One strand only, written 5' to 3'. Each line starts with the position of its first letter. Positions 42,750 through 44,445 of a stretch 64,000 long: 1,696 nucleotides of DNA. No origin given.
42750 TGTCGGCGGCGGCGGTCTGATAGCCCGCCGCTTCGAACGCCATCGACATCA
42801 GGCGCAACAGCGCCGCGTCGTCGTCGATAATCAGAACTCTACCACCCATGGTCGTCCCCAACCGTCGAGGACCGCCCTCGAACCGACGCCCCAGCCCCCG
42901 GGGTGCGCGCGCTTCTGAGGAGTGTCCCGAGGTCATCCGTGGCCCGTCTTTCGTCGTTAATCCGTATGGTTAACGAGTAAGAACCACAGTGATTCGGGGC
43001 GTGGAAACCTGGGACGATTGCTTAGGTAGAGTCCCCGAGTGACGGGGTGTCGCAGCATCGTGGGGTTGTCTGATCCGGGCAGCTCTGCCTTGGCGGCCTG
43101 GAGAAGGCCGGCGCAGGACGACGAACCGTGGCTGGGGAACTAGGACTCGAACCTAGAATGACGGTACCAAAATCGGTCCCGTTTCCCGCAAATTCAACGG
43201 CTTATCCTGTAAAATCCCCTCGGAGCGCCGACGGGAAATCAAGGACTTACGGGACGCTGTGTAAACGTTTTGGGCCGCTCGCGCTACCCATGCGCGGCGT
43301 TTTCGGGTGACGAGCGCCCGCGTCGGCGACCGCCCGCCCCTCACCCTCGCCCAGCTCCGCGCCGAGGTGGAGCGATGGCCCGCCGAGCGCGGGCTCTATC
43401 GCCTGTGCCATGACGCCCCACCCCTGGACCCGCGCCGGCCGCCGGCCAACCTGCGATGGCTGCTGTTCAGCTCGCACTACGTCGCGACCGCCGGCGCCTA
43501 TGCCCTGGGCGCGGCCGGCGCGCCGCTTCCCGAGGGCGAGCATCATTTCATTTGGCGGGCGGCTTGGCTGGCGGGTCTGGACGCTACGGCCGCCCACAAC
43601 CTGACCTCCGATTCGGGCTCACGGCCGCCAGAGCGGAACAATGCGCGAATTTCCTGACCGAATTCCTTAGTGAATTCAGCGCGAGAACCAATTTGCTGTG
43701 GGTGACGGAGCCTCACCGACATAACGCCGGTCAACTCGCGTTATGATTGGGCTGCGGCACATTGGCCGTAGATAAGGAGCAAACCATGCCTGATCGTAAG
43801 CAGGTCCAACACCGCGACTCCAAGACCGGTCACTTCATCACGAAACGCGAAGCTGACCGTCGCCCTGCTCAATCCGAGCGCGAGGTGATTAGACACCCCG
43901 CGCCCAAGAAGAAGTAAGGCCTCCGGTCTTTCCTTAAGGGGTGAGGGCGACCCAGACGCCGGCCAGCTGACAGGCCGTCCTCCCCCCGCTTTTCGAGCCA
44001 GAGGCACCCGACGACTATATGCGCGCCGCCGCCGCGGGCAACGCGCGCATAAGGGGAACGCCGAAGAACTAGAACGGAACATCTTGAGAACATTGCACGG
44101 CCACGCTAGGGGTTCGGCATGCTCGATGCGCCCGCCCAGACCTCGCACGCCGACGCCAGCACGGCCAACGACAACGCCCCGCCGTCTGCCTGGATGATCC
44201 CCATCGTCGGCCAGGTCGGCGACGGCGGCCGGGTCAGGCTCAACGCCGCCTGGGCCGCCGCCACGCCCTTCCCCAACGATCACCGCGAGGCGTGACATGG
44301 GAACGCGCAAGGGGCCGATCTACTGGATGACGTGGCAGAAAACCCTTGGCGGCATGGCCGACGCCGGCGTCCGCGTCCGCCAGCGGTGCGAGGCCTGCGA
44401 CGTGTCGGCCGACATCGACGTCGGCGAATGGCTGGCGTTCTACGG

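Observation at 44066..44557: Host-LexA-controlled two-gene operon at the prophage end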

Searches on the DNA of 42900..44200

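Call 74: search_rna_families(source=window, start=42900, end=44200, threshold=evalue, max_evalue=1)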
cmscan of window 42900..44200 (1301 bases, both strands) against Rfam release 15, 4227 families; matches with E-value up to 1: 1.
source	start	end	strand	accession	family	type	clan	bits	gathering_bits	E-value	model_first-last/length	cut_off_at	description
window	43649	43688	+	RF01762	whalefall-1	Gene; sRNA;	-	16.1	37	0.49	1-56/56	no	Whalefall-1 RNA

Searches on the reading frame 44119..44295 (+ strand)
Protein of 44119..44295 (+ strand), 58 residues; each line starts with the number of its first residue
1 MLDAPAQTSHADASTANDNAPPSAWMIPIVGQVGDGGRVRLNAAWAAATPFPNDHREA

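Call 9: search_protein_families(library=pfam, proteins=[window:44119-44295:+], max_evalue=1)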
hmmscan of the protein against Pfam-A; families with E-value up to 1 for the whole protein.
window:44119-44295:+ (58 aa): 0 families

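Call 10: search_protein_families(library=phrogs, proteins=[window:44119-44295:+], max_evalue=1)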
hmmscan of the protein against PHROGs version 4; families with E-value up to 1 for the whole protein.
window:44119-44295:+ (58 aa): 0 families

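Call 12: find_homologous_proteins(query=window:44119-44295:+)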
Query window:44119-44295:+ (58 aa): 1 proteins with E <= 0.001 among 1 candidates.
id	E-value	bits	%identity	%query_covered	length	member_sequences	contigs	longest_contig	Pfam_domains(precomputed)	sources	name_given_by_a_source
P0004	1.3e-31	124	100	100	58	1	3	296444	-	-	-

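Call 68: search_protein_families(library=padloc, proteins=[window:44119-44295:+], max_evalue=1)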
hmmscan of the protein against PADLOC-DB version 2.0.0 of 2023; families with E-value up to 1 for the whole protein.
window:44119-44295:+ (58 aa): 0 families
